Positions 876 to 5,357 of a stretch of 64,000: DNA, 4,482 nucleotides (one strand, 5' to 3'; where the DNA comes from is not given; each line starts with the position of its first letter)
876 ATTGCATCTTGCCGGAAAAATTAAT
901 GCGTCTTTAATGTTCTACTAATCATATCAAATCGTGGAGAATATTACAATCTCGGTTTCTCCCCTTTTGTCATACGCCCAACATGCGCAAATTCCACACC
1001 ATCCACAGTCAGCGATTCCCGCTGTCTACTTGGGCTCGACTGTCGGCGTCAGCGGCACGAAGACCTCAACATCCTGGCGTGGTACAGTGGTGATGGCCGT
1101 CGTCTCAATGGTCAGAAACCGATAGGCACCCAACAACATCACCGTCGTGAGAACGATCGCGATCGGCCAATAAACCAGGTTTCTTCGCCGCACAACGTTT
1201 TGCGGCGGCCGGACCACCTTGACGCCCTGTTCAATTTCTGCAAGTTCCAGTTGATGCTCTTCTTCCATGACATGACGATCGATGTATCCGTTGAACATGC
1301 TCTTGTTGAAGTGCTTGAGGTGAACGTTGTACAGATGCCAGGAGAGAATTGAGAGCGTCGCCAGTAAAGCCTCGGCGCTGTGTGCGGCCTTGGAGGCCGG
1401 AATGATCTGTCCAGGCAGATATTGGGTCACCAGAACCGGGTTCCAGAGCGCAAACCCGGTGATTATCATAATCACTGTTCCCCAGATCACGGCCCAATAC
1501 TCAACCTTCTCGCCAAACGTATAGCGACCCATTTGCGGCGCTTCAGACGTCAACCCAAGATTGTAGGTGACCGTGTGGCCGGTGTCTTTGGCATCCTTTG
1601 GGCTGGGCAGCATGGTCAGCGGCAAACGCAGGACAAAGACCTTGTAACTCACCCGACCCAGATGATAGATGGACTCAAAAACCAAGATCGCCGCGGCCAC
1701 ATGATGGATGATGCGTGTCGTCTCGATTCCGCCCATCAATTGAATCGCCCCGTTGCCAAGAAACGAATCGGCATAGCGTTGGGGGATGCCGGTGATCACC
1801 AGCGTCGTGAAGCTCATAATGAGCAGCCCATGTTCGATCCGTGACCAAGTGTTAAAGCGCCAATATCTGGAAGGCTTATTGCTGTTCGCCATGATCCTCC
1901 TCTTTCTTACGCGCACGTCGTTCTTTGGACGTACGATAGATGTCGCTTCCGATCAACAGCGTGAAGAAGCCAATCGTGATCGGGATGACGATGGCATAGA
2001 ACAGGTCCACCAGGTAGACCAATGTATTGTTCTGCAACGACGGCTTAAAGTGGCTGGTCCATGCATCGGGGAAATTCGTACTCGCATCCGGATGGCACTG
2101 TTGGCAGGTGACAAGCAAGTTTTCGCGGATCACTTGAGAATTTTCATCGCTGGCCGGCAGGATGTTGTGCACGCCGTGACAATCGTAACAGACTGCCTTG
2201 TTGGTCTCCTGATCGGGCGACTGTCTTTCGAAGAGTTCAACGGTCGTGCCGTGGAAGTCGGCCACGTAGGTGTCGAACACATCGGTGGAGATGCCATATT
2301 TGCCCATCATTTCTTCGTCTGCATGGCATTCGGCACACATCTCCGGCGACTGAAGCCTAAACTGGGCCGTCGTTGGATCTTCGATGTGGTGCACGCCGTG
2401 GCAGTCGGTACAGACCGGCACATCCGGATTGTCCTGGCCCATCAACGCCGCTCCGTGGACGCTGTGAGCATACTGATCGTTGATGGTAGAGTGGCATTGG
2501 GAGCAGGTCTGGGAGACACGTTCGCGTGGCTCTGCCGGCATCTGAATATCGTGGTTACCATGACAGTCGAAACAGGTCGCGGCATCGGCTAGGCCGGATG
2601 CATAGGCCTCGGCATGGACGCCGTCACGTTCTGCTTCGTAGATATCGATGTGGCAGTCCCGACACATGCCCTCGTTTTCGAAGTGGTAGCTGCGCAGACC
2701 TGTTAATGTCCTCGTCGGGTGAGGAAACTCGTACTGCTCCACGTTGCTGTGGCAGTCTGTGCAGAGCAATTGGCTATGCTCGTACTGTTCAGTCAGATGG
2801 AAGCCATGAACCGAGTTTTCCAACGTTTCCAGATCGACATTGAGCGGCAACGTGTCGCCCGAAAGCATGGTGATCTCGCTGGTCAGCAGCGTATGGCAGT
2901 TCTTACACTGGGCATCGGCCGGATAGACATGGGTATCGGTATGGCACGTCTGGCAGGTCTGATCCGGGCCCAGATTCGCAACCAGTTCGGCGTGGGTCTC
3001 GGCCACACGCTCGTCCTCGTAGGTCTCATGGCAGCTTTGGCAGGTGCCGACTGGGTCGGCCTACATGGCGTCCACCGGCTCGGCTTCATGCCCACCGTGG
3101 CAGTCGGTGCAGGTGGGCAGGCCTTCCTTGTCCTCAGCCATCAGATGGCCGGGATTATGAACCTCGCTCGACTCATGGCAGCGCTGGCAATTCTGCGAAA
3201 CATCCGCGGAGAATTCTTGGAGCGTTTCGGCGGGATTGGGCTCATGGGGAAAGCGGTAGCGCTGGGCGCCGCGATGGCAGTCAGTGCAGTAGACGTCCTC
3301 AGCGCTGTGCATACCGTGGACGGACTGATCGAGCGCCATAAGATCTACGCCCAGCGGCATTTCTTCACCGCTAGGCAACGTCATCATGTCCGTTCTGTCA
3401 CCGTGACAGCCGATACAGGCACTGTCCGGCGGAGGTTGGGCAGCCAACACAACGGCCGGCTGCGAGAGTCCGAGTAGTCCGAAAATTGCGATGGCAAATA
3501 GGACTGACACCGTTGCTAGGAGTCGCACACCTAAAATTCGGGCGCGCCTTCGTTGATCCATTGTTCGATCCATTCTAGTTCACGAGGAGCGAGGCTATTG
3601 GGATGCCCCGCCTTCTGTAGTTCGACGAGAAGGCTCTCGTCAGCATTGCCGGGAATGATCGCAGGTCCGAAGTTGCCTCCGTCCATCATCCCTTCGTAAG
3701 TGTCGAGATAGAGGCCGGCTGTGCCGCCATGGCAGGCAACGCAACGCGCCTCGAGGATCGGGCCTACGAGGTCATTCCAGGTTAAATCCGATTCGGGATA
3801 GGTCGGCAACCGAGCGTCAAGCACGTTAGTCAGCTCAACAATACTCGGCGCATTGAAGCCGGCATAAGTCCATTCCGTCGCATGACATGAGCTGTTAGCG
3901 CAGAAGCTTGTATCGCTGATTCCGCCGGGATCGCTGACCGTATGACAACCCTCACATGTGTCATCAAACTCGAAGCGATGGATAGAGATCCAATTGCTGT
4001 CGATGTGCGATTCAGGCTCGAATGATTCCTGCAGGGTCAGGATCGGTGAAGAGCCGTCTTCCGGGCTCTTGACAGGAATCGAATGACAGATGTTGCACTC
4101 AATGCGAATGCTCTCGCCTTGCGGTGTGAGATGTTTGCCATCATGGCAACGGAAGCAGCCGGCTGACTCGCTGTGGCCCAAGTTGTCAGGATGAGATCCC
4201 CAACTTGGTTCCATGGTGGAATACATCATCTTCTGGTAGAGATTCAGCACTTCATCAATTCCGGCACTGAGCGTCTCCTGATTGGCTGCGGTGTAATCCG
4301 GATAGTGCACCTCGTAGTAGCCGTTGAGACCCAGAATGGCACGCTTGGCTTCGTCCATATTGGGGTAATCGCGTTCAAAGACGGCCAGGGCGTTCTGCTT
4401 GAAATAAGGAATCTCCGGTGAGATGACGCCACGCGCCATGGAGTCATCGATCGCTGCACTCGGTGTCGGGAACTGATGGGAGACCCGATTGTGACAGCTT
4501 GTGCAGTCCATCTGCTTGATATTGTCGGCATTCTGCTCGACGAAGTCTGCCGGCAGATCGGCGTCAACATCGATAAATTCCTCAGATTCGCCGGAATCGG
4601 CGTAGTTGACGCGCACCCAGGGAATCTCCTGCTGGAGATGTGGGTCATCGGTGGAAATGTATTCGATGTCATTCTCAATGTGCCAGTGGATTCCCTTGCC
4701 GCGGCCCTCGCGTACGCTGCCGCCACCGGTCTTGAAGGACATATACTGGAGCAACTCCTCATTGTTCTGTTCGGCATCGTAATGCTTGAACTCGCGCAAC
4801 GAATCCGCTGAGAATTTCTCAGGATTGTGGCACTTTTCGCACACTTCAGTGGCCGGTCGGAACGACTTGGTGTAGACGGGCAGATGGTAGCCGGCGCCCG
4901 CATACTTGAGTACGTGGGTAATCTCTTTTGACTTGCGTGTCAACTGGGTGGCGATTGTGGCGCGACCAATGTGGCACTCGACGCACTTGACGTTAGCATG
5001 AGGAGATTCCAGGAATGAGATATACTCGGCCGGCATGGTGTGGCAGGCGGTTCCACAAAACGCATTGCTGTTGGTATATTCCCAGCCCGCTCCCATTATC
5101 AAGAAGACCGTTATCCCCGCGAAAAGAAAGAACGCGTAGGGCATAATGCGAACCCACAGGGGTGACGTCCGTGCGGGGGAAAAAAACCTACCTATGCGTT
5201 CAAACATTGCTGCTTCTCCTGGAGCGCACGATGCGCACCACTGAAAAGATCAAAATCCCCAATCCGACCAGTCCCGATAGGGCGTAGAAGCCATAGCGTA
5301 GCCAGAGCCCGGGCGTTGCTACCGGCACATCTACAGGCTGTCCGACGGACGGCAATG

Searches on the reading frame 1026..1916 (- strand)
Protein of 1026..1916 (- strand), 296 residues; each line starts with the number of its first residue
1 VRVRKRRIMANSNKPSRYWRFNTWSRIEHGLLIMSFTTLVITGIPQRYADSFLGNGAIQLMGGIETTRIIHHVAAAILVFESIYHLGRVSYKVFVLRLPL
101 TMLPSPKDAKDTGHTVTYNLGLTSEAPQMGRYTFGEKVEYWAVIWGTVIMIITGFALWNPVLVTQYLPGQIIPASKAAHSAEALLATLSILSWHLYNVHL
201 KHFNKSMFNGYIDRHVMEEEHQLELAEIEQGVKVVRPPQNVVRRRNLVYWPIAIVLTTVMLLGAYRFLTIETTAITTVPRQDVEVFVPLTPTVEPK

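Call 6: search_protein_families(library=pfam, proteins=[window:1026-1916:-], max_evalue=0.01)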
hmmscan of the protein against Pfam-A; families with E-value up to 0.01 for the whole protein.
window:1026-1916:- (296 aa): 1 family
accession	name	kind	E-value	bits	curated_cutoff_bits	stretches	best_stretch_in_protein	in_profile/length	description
PF01292.26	Ni_hydr_CYTB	-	5.2e-09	36.6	30.1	1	20-209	1-178/179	Prokaryotic cytochrome b561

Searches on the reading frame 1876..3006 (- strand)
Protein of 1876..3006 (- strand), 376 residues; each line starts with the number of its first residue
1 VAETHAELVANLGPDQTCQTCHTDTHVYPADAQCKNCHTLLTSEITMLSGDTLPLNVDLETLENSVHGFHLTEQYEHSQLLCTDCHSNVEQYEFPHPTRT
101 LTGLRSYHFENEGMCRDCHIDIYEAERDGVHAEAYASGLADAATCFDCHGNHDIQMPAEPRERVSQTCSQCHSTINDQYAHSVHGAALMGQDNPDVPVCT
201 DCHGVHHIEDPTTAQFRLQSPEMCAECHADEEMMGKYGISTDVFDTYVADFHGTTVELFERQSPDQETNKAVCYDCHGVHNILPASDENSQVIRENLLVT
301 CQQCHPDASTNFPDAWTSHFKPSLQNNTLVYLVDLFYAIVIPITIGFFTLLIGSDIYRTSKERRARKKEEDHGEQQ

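Call 6: search_protein_families(library=pfam, proteins=[window:1876-3006:-], max_evalue=0.01)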
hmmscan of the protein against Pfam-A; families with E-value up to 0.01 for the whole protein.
window:1876-3006:- (376 aa): 6 families
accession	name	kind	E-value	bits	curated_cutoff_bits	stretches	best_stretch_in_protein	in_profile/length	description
PF14522.11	Cytochrome_C7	-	1.2e-12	47.9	24.8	2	107-173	7-67/67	Cytochrome c7 and related cytochrome c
PF09699.15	Paired_CXXCH_1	-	1.6e-10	40.9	20.6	2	143-174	7-38/41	Doubled CXXCH motif (Paired_CXXCH_1)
PF14537.11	Cytochrom_c3_2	-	7.1e-10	39.7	25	1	143-228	7-78/79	Cytochrome c3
PF00684.25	DnaJ_CXXCXGXG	-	1.6e-05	25.5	32.7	0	15-38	41-62/65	DnaJ central domain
PF02085.21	Cytochrom_CIII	-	4.9e-05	24.1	22.9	0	142-228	30-101/101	Class III cytochrome C family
PF22678.1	Cytochrom_c_NrfB-like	-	0.0033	18.3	27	0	115-227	1-89/89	Cytochrome c-type protein NrfB-like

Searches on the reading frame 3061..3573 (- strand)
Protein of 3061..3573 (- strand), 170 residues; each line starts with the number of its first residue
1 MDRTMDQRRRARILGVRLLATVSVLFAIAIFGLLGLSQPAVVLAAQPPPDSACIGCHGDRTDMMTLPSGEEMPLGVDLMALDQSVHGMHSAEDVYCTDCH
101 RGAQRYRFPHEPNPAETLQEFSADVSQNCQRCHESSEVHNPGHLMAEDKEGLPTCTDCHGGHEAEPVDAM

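Call 6: search_protein_families(library=pfam, proteins=[window:3061-3573:-], max_evalue=0.01)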
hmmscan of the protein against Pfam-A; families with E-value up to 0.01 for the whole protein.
window:3061-3573:- (170 aa): 5 families
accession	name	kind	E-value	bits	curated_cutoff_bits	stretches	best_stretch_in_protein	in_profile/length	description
PF14537.11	Cytochrom_c3_2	-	1.2e-07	32.5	25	2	47-101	23-65/79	Cytochrome c3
PF14522.11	Cytochrome_C7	-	5.6e-06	26.5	24.8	0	86-159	5-66/67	Cytochrome c7 and related cytochrome c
PF09699.15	Paired_CXXCH_1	-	8.3e-05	22.6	20.6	0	95-135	8-38/41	Doubled CXXCH motif (Paired_CXXCH_1)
PF22113.1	Mtrc-MtrF_II-IV_dom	-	0.00017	21.6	30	1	46-137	77-167/176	Outer membrane cytochrome MtrC/MtrF-like, domains II/IV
PF03264.19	Cytochrom_NNT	-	0.0049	17.1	24.1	0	116-161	115-166/174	NapC/NirT cytochrome c family, N-terminal region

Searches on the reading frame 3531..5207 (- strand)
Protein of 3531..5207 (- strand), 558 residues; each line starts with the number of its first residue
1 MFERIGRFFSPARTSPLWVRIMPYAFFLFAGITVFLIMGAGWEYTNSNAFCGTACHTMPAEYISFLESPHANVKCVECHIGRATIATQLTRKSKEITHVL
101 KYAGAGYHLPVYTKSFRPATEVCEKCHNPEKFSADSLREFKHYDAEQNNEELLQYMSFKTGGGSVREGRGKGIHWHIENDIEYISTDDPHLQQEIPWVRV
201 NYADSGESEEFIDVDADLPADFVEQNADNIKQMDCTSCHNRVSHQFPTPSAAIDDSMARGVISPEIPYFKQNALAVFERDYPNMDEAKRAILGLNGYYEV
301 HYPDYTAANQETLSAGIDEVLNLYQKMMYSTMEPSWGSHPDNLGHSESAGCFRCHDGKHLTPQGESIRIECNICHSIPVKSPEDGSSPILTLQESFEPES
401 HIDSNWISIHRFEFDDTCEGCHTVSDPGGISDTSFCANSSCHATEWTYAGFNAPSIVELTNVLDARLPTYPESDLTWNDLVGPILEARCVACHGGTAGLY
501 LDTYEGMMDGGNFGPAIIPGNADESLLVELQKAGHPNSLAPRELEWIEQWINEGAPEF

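Call 6: search_protein_families(library=pfam, proteins=[window:3531-5207:-], max_evalue=0.01)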
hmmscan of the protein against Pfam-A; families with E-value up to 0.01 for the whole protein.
window:3531-5207:- (558 aa): 6 families
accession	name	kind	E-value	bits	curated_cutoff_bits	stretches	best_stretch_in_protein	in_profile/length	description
PF03264.19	Cytochrom_NNT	-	1.3e-07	31.9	24.1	1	26-99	14-91/174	NapC/NirT cytochrome c family, N-terminal region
PF07635.16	PSCyt1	-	2.2e-07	31.8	22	1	489-529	1-44/59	Planctomycete cytochrome C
PF14522.11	Cytochrome_C7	-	6.9e-06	26.2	24.8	0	345-376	43-67/67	Cytochrome c7 and related cytochrome c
PF14537.11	Cytochrom_c3_2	-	1.6e-05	25.7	25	0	53-128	10-79/79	Cytochrome c3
PF22113.1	Mtrc-MtrF_II-IV_dom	-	0.00016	21.7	30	0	66-131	75-131/176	Outer membrane cytochrome MtrC/MtrF-like, domains II/IV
PF22297.1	PccH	-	0.0019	18.7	24.4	0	476-498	1-23/133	PccH Cytochrome c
